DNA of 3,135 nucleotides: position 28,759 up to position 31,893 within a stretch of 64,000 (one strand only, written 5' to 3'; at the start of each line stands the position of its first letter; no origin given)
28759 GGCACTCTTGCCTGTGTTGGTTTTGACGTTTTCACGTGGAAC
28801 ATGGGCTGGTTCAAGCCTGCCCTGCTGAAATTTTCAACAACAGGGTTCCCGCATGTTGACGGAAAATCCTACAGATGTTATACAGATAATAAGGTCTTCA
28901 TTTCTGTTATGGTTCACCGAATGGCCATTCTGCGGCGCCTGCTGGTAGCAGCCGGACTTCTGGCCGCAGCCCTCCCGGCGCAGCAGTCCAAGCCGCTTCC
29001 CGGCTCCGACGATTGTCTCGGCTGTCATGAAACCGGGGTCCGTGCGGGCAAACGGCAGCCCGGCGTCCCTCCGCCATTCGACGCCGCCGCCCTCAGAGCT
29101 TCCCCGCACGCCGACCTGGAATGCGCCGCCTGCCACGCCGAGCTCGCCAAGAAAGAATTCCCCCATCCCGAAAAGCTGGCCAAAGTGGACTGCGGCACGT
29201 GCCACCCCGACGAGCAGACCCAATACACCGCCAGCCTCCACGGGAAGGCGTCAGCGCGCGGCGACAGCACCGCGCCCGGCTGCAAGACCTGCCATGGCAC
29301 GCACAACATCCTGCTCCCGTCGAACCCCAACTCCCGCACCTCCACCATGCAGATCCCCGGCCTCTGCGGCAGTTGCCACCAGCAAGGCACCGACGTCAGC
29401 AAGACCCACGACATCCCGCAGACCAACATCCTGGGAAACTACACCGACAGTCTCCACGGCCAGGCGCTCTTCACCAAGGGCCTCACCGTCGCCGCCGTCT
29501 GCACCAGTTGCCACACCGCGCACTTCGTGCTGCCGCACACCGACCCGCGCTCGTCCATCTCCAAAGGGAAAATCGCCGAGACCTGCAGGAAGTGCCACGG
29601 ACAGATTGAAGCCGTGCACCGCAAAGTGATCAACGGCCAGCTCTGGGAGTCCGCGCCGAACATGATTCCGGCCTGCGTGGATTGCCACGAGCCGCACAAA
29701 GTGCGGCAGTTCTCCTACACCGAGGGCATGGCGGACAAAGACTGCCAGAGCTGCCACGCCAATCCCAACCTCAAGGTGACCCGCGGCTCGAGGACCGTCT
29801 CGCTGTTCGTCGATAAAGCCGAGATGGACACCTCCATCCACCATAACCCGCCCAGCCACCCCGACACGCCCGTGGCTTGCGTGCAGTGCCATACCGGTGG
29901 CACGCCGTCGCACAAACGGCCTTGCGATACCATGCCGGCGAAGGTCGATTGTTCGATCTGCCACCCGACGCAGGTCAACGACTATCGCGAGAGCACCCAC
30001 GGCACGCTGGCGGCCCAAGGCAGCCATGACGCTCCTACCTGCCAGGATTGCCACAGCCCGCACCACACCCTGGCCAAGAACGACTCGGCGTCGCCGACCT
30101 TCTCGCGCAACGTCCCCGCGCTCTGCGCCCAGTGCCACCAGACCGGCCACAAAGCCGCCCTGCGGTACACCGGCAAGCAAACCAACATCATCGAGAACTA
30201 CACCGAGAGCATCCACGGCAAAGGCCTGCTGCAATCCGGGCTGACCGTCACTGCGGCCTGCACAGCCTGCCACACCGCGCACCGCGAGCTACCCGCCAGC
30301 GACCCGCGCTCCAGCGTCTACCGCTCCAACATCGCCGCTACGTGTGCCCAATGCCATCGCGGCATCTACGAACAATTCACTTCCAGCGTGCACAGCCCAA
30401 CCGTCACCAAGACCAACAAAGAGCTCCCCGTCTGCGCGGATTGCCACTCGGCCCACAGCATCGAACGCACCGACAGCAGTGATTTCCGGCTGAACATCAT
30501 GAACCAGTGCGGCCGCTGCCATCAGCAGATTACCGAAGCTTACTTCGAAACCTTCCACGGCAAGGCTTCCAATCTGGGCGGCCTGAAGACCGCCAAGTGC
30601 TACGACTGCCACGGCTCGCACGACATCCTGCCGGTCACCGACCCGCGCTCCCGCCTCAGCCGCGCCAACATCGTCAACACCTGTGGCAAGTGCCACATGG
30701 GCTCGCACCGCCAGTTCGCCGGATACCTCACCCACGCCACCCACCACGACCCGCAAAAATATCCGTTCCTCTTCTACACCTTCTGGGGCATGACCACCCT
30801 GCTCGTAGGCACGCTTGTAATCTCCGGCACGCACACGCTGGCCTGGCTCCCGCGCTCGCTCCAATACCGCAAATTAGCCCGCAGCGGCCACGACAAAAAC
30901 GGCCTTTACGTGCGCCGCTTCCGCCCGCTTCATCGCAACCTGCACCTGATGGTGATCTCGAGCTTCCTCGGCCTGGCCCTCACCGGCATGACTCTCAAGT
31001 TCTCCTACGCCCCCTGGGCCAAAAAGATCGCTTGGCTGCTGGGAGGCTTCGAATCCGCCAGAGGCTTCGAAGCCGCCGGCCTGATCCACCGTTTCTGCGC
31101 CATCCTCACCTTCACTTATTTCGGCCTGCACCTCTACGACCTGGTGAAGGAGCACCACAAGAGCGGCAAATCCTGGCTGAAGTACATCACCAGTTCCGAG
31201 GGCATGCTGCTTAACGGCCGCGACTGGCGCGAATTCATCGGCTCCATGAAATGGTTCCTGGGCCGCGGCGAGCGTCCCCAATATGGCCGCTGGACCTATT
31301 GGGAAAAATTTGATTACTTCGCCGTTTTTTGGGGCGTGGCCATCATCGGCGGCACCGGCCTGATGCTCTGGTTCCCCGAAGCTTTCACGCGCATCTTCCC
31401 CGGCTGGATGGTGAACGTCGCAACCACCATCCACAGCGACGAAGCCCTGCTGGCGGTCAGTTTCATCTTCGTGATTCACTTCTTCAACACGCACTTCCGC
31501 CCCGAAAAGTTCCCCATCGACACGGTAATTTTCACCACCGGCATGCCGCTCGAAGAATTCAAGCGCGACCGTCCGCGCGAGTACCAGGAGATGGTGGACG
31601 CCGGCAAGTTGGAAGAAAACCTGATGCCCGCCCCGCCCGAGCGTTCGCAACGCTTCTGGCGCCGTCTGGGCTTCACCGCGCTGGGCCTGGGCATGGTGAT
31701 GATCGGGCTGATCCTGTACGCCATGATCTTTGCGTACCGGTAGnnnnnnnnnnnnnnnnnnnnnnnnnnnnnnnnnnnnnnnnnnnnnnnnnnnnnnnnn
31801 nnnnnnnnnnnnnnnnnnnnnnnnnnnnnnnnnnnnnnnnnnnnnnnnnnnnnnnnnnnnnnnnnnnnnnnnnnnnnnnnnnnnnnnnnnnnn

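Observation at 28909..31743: A 19-heme cytochrome c fused in one chain to a multi-TM b-type-like domain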

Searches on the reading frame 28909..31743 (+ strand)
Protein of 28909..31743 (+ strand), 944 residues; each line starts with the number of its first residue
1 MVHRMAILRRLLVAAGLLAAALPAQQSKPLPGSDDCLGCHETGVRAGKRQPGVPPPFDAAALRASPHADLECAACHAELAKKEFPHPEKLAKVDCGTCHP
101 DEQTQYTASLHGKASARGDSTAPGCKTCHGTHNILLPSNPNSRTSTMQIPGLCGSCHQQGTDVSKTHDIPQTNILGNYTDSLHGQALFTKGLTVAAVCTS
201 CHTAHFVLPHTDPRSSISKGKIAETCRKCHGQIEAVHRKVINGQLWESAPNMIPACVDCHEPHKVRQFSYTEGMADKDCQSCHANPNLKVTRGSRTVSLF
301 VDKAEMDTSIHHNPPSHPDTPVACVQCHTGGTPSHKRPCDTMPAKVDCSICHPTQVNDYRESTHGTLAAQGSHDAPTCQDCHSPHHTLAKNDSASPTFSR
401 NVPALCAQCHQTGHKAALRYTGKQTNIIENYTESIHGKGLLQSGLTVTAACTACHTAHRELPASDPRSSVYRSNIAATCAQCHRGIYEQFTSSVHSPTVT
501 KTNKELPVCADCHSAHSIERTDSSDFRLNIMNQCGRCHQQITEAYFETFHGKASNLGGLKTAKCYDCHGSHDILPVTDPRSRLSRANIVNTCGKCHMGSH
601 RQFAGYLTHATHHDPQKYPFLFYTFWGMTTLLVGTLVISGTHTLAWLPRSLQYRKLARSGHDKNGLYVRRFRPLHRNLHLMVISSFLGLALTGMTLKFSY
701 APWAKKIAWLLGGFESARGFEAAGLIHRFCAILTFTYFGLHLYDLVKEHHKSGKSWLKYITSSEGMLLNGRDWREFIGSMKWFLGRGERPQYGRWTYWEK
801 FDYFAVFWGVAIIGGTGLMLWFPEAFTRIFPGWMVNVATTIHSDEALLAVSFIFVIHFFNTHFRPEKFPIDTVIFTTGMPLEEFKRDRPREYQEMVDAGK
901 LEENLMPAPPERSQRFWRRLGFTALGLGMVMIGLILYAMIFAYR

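Call 4: search_protein_families(library=pfam, proteins=[window:28909-31743:+], max_evalue=0.01)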
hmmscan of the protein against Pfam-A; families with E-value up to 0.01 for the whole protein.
window:28909-31743:+ (944 aa): 8 families
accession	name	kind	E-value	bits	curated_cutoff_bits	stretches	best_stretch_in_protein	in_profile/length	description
PF14522.11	Cytochrome_C7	-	2.7e-25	88.4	24.8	6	222-283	12-66/67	Cytochrome c7 and related cytochrome c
PF14537.11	Cytochrom_c3_2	-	5.9e-21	75.2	25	4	509-596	9-78/79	Cytochrome c3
PF09699.15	Paired_CXXCH_1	-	3.2e-16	59.2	20.6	2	255-285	8-38/41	Doubled CXXCH motif (Paired_CXXCH_1)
PF22113.1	Mtrc-MtrF_II-IV_dom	-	5.1e-14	52.6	30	3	71-233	8-166/176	Outer membrane cytochrome MtrC/MtrF-like, domains II/IV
PF01292.26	Ni_hydr_CYTB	-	1.5e-07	31.8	30.1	1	636-754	56-171/179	Prokaryotic cytochrome b561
PF22678.1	Cytochrom_c_NrfB-like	-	0.00046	21.1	27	1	226-283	1-65/89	Cytochrome c-type protein NrfB-like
PF14358.11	DUF4405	-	0.0024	18.8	26.7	1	679-743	3-63/66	Domain of unknown function (DUF4405)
PF13435.11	Cytochrome_C554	-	0.0076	17.6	20.8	0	67-99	46-83/84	Cytochrome c554 and c-prime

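Call 5: search_protein_families(library=ncbifam, proteins=[window:28909-31743:+], max_evalue=0.01)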
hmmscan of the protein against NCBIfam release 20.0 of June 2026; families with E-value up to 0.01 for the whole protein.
window:28909-31743:+ (944 aa): 5 families
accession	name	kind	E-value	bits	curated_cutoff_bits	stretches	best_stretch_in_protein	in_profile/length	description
TIGR03508.1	decahem_SO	subfamily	4.7e-21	75.4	192.2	3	428-598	14-176/258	DmsE family decaheme c-type cytochrome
NF041028.1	decahem_GSU2203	exception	2.1e-14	53.5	325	3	377-457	224-297/317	GSU2203 family decaheme c-type cytochrome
TIGR04257.1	nanowire_3heme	domain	1.4e-07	31.5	40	0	123-160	24-61/75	c(7)-type cytochrome triheme domain-containing protein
TIGR01583.1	formate-DH-gamm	equivalog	2.2e-06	27.8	115.85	0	787-860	96-168/204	formate dehydrogenase subunit gamma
NF008659.0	PRK11659.1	equivalog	5.2e-05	23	184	1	196-284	47-143/188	cytochrome c nitrite reductase pentaheme subunit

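Call 6: find_homologous_proteins(query=window:28909-31743:+, max_evalue=0.00001)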
Query window:28909-31743:+ (944 aa): 4277 proteins with E <= 0.00001 among 8000 candidates; the best 120 are listed.
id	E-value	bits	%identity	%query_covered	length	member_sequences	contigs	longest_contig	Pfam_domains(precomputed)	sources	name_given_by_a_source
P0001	0.0e+0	2045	90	100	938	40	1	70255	PF09699.16,PF14537.12,PF01292.27,PF14522.12,PF22113.2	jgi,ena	jgi:cytochrome b subunit of formate dehydrogenase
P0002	0.0e+0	1876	82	100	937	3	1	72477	PF09699.16,PF14537.12,PF01292.27,PF14522.12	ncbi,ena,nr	ncbi:MAG TPA: hypothetical protein VLY04_05890 [Bryobacteraceae bacterium]|nr:hypothetical protein [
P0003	0.0e+0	1816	80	99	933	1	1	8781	PF09699.16,PF14537.12,PF14522.12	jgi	jgi:cytochrome b subunit of formate dehydrogenase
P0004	0.0e+0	1782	79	98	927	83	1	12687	PF09699.16,PF14537.12,PF22678.2,PF01292.27,PF14522.12,PF22113.2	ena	-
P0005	0.0e+0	1758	78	98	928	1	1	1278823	PF09699.16,PF14537.12,PF22678.2,PF01292.27,PF14522.12,PF22113.2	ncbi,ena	-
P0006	0.0e+0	1758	78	98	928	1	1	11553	PF09699.16,PF14537.12,PF22678.2,PF01292.27,PF14522.12,PF22113.2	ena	-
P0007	0.0e+0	1756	78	98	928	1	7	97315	PF09699.16,PF14537.12,PF22678.2,PF14522.12,PF22113.2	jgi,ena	jgi:predicted CXXCH cytochrome family protein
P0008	0.0e+0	1755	78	99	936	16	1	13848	PF09699.16,PF14537.12,PF14522.12,PF22113.2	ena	-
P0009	0.0e+0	1754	78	98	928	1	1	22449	PF09699.16,PF14537.12,PF22678.2,PF14522.12,PF22113.2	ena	-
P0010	0.0e+0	1732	77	100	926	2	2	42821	PF09699.16,PF14537.12,PF01292.27,PF14522.12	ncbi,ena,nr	ncbi:MAG: hypothetical protein LAP87_14270 [Acidobacteriia bacterium]|nr:hypothetical protein [Terri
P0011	0.0e+0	1730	76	100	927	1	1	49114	PF09699.16,PF14537.12,PF01292.27,PF14522.12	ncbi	-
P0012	0.0e+0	1727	76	99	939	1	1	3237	PF09699.16,PF14537.12,PF03264.20,PF02085.22,PF14522.12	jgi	jgi:thiosulfate reductase cytochrome b subunit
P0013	0.0e+0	1705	75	99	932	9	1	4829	PF09699.16,PF14537.12,PF01292.27,PF14522.12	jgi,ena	-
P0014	0.0e+0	1694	78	94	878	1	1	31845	PF09699.16,PF14537.12,PF14522.12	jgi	jgi:cytochrome b subunit of formate dehydrogenase/uncharacterized protein with PIN domain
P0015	0.0e+0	1693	75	97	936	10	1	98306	PF09699.16,PF14537.12,PF01292.27,PF14522.12,PF22113.2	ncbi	ncbi:MAG: hypothetical protein ABSF98_14190 [Bryobacteraceae bacterium]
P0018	0.0e+0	1652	73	99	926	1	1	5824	PF09699.16,PF14537.12,PF01292.27,PF02085.22,PF14522.12,PF22113.2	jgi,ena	-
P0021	0.0e+0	1638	73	97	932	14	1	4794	PF09699.16,PF14537.12,PF01292.27,PF02085.22,PF14522.12,PF22113.2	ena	-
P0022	0.0e+0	1637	73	97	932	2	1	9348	PF09699.16,PF14537.12,PF01292.27,PF14522.12,PF22113.2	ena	-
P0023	0.0e+0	1633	72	98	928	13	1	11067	PF09699.16,PF14537.12,PF01292.27,PF14522.12,PF22113.2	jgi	-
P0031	0.0e+0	1597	71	98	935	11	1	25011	PF09699.16,PF14537.12,PF22678.2,PF01292.27,PF14522.12,PF22113.2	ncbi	-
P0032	0.0e+0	1595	72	99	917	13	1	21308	PF09699.16,PF14537.12,PF01292.27,PF03264.20,PF14522.12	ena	-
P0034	0.0e+0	1594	71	99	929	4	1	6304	PF09699.16,PF14537.12,PF01292.27,PF02085.22,PF14522.12,PF22113.2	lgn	-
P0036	0.0e+0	1593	71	99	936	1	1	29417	PF09699.16,PF14537.12,PF01292.27,PF02085.22,PF14522.12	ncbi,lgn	-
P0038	0.0e+0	1591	71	99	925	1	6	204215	PF09699.16,PF14537.12,PF22678.2,PF01292.27,PF14522.12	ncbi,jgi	jgi:predicted CXXCH cytochrome family protein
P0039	0.0e+0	1590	71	98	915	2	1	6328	PF09699.16,PF14537.12,PF01292.27,PF02085.22,PF14522.12,PF22113.2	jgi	jgi:cytochrome b subunit of formate dehydrogenase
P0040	0.0e+0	1587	71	97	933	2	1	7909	PF09699.16,PF14537.12,PF01292.27,PF14522.12,PF22113.2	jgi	jgi:cytochrome b subunit of formate dehydrogenase/uncharacterized protein with PIN domain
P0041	0.0e+0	1584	70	99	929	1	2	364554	PF09699.16,PF14537.12,PF01292.27,PF03264.20,PF02085.22,PF14522.12,PF22113.2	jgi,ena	jgi:cytochrome b subunit of formate dehydrogenase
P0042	0.0e+0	1584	71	98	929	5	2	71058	PF09699.16,PF14537.12,PF01292.27,PF14522.12,PF22113.2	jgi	jgi:cytochrome b subunit of formate dehydrogenase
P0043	0.0e+0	1584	70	99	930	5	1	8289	PF09699.16,PF14537.12,PF01292.27,PF14522.12,PF22113.2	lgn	-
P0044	0.0e+0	1583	69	99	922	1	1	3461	PF09699.16,PF14537.12,PF01292.27,PF14522.12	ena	-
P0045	0.0e+0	1582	72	98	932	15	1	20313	PF09699.16,PF14537.12,PF01292.27,PF02085.22,PF14522.12,PF22113.2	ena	-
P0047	0.0e+0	1580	72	97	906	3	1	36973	PF09699.16,PF14537.12,PF01292.27,PF02085.22,PF14522.12,PF22113.2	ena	-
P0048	0.0e+0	1578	71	98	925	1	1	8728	PF09699.16,PF14537.12,PF01292.27,PF02085.22,PF14522.12,PF22113.2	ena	-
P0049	0.0e+0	1578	71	99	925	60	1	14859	PF09699.16,PF14537.12,PF01292.27,PF03264.20,PF02085.22,PF14522.12,PF22113.2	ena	-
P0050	0.0e+0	1577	69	100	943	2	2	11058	PF09699.16,PF14537.12,PF01292.27,PF03264.20,PF02085.22,PF14522.12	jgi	jgi:cytochrome b subunit of formate dehydrogenase/uncharacterized protein with PIN domain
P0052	0.0e+0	1577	70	97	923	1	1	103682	PF09699.16,PF14537.12,PF01292.27,PF14522.12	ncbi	ncbi:MAG: hypothetical protein ACE15B_08540 [Bryobacteraceae bacterium]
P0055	0.0e+0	1574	69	100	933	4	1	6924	PF09699.16,PF14537.12,PF01292.27,PF02085.22,PF14522.12,PF22113.2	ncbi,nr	ncbi:MAG: hypothetical protein JNN08_17505 [Bryobacterales bacterium]|nr:hypothetical protein [Bryob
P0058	0.0e+0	1571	70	99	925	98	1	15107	PF09699.16,PF14537.12,PF01292.27,PF02085.22,PF14522.12,PF22113.2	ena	-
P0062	0.0e+0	1567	70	97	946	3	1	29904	PF09699.16,PF14537.12,PF01292.27,PF02085.22,PF14522.12,PF22113.2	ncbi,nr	ncbi:MAG: hypothetical protein HZB13_12280 [Acidobacteria bacterium]|nr:hypothetical protein [Acidob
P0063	0.0e+0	1566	69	99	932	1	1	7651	PF09699.16,PF14537.12,PF01292.27,PF02085.22,PF14522.12,PF22113.2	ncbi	-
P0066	0.0e+0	1565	70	99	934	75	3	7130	PF09699.16,PF14537.12,PF01292.27,PF02085.22,PF14522.12,PF22113.2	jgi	jgi:predicted CXXCH cytochrome family protein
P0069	0.0e+0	1565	70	97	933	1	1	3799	PF09699.16,PF14537.12,PF01292.27,PF14522.12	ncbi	-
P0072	0.0e+0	1564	70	99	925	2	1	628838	PF09699.16,PF14537.12,PF01292.27,PF14522.12,PF22113.2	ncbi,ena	-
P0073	0.0e+0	1564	70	99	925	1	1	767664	PF09699.16,PF14537.12,PF01292.27,PF14522.12,PF22113.2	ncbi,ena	-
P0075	0.0e+0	1564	70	99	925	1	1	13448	PF09699.16,PF14537.12,PF01292.27,PF02085.22,PF14522.12,PF22113.2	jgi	jgi:cytochrome b subunit of formate dehydrogenase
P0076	0.0e+0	1563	69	98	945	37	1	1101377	PF09699.16,PF14537.12,PF02085.22,PF14522.12,PF22113.2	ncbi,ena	-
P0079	0.0e+0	1559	69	99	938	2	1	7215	PF09699.16,PF14537.12,PF01292.27,PF14522.12,PF22113.2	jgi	jgi:cytochrome b subunit of formate dehydrogenase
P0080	0.0e+0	1559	70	98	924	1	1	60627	PF09699.16,PF14537.12,PF01292.27,PF02085.22,PF14522.12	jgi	jgi:cytochrome b subunit of formate dehydrogenase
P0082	0.0e+0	1558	69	100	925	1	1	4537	PF09699.16,PF14537.12,PF01292.27,PF14522.12,PF22113.2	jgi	jgi:cytochrome b subunit of formate dehydrogenase/uncharacterized protein with PIN domain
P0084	0.0e+0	1557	69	100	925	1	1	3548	PF09699.16,PF14537.12,PF01292.27,PF02085.22,PF14522.12,PF22113.2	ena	-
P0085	0.0e+0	1557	69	99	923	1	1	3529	PF09699.16,PF14537.12,PF01292.27,PF02085.22,PF14522.12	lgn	-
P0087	0.0e+0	1556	70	99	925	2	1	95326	PF09699.16,PF14537.12,PF01292.27,PF02085.22,PF14522.12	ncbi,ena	-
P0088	0.0e+0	1555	70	99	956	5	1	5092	PF09699.16,PF14537.12,PF01292.27,PF14522.12,PF22113.2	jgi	-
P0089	0.0e+0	1555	70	97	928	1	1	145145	PF09699.16,PF14537.12,PF01292.27,PF02085.22,PF14522.12,PF22113.2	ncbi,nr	ncbi:MAG: cytochrome c3 family protein [Acidobacteria bacterium]|nr:cytochrome c3 family protein [Ac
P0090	0.0e+0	1554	69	98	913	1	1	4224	PF09699.16,PF14537.12,PF01292.27,PF14522.12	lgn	-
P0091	0.0e+0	1554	69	100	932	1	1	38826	PF09699.16,PF14537.12,PF01292.27,PF02085.22,PF14522.12,PF22113.2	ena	-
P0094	0.0e+0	1550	68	99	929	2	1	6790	PF09699.16,PF14537.12,PF01292.27,PF02085.22,PF14522.12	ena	-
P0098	0.0e+0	1547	69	99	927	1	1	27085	PF09699.16,PF14537.12,PF01292.27,PF14522.12,PF22113.2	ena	-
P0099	0.0e+0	1547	69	99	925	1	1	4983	PF09699.16,PF14537.12,PF01292.27,PF14522.12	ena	-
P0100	0.0e+0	1547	69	99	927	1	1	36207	PF09699.16,PF14537.12,PF01292.27,PF02085.22,PF14522.12,PF22113.2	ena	-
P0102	0.0e+0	1547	69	99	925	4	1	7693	PF09699.16,PF14537.12,PF01292.27,PF02085.22,PF14522.12,PF22113.2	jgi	-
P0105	0.0e+0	1545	69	100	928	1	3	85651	PF09699.16,PF14537.12,PF01292.27,PF02085.22,PF14522.12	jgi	jgi:predicted CXXCH cytochrome family protein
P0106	0.0e+0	1545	70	97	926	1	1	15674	PF09699.16,PF14537.12,PF01292.27,PF02085.22,PF14522.12,PF22113.2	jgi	jgi:cytochrome b subunit of formate dehydrogenase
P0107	0.0e+0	1543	68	99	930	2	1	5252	PF09699.16,PF14537.12,PF01292.27,PF14522.12,PF22113.2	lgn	-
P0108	0.0e+0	1543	69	99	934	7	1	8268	PF09699.16,PF14537.12,PF01292.27,PF02085.22,PF14522.12,PF22113.2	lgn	-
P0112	0.0e+0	1542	67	99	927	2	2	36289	PF09699.16,PF14537.12,PF01292.27,PF14522.12,PF22113.2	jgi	jgi:cytochrome b subunit of formate dehydrogenase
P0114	0.0e+0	1541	69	98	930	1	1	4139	PF09699.16,PF14537.12,PF01292.27,PF14522.12,PF22113.2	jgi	jgi:cytochrome b subunit of formate dehydrogenase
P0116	0.0e+0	1541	69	97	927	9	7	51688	PF09699.16,PF14537.12,PF01292.27,PF02085.22,PF14522.12,PF22113.2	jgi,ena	jgi:cytochrome b subunit of formate dehydrogenase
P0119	0.0e+0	1539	69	98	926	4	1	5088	PF09699.16,PF14537.12,PF01292.27,PF02085.22,PF14522.12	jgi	jgi:predicted CXXCH cytochrome family protein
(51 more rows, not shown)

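Call 14: search_solved_structures(query=window:28909-31743:+, max_evalue=0.01, show_alignments=0)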
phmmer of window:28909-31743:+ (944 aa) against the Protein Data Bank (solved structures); distinct sequences matched with E-value up to 0.01: 2.
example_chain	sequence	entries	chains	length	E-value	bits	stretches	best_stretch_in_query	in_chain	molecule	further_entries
28pb_A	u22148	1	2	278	0.00014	22.9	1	34-161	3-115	Cytochrome c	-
8rv0_Y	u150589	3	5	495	0.00088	20.3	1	438-585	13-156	Octaheme cytochrome c nitrite reductase | Octaheme nitrite c cytochrome c reductase | Octaheme nitrite reductase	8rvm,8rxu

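Call 26: find_encoding_contigs(protein=window:28909-31743:+, flank=10000, max_places=3)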
Protein window:28909-31743:+ (944 aa): no gene with exactly this product is on record in the collection.

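Call 27: find_encoding_contigs(protein=P0001, flank=10000, max_places=2)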
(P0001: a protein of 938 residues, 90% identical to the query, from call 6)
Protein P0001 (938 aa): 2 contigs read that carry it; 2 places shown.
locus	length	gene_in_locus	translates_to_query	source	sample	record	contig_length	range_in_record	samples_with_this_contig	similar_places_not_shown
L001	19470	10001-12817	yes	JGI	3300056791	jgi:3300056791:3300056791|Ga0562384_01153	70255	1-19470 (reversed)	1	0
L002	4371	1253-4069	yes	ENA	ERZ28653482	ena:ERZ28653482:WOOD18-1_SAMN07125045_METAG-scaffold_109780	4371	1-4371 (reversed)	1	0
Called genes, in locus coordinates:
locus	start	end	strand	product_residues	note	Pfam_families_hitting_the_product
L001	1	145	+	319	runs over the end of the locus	PF00535:Glycos_transf_2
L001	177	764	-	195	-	-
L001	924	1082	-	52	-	PF00692:dUTPase (weak)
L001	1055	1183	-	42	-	-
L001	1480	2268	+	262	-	-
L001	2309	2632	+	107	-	-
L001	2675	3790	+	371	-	-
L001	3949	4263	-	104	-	PF25601:AAA_lid_14, PF02954:HTH_8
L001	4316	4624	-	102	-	PF00158:Sigma54_activat, PF14532:Sigma54_activ_2 (faint)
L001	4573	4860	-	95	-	PF00158:Sigma54_activat, PF14532:Sigma54_activ_2 (weak)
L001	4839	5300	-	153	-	PF00989:PAS, PF13188:PAS_8, PF08448:PAS_4, PF12860:PAS_7 (faint), PF13426:PAS_9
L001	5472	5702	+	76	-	-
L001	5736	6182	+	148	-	-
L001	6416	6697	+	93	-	-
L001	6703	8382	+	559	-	PF09699:Paired_CXXCH_1 (faint), PF14522:Cytochrome_C7 (faint), PF14537:Cytochrom_c3_2 (faint), PF01292:Ni_hydr_CYTB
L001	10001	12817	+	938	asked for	PF09699:Paired_CXXCH_1 (faint), PF14522:Cytochrome_C7 (faint), PF14537:Cytochrom_c3_2 (faint), PF22113:Mtrc-MtrF_II-IV_dom (faint), PF01292:Ni_hydr_CYTB (faint)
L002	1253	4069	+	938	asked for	PF09699:Paired_CXXCH_1 (faint), PF14522:Cytochrome_C7 (faint), PF14537:Cytochrom_c3_2 (faint), PF22113:Mtrc-MtrF_II-IV_dom (faint), PF01292:Ni_hydr_CYTB (faint)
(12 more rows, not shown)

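Call 28: find_encoding_contigs(protein=P0005, flank=10000, max_places=2)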
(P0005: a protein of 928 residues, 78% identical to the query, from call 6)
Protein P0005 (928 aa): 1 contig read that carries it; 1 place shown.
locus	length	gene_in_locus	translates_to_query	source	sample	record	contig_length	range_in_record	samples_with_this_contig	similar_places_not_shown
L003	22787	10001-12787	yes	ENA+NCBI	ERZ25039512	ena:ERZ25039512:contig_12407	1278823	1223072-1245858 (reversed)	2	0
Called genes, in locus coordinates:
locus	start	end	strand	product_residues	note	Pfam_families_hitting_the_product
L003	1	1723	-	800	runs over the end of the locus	PF12704:MacB_PCD, PF02687:FtsX, PF12704:MacB_PCD, PF02687:FtsX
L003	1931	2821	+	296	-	PF00578:AhpC-TSA, PF08534:Redoxin, PF00085:Thioredoxin (faint), PF13098:Thioredoxin_2, PF13905:Thioredoxin_8 (faint)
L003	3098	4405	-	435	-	PF00291:PALP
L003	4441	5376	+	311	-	PF08240:ADH_N, PF16912:Glu_dehyd_C, PF00107:ADH_zinc_N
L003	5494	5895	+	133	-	PF08308:PEGA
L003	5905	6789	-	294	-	PF00795:CN_hydrolase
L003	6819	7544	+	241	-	PF00702:Hydrolase, PF12710:HAD, PF13419:HAD_2, PF13242:Hydrolase_like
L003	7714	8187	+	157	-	-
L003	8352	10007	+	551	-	PF00684:DnaJ_CXXCXGXG (faint), PF09699:Paired_CXXCH_1 (faint), PF14537:Cytochrom_c3_2 (faint), PF14522:Cytochrome_C7 (weak), PF14358:DUF4405 (faint), PF01292:Ni_hydr_CYTB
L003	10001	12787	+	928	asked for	PF01292:Ni_hydr_CYTB (faint), PF09699:Paired_CXXCH_1 (faint), PF14522:Cytochrome_C7 (faint), PF14537:Cytochrom_c3_2 (faint), PF22678:Cytochrom_c_NrfB-like (faint), PF22113:Mtrc-MtrF_II-IV_dom (weak)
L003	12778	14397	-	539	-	PF10114:PocR (weak), PF00512:HisKA, PF02518:HATPase_c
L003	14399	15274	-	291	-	PF00072:Response_reg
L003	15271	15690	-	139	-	PF00072:Response_reg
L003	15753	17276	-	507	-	PF00072:Response_reg, PF00989:PAS (faint), PF00512:HisKA, PF02518:HATPase_c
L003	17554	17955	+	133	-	-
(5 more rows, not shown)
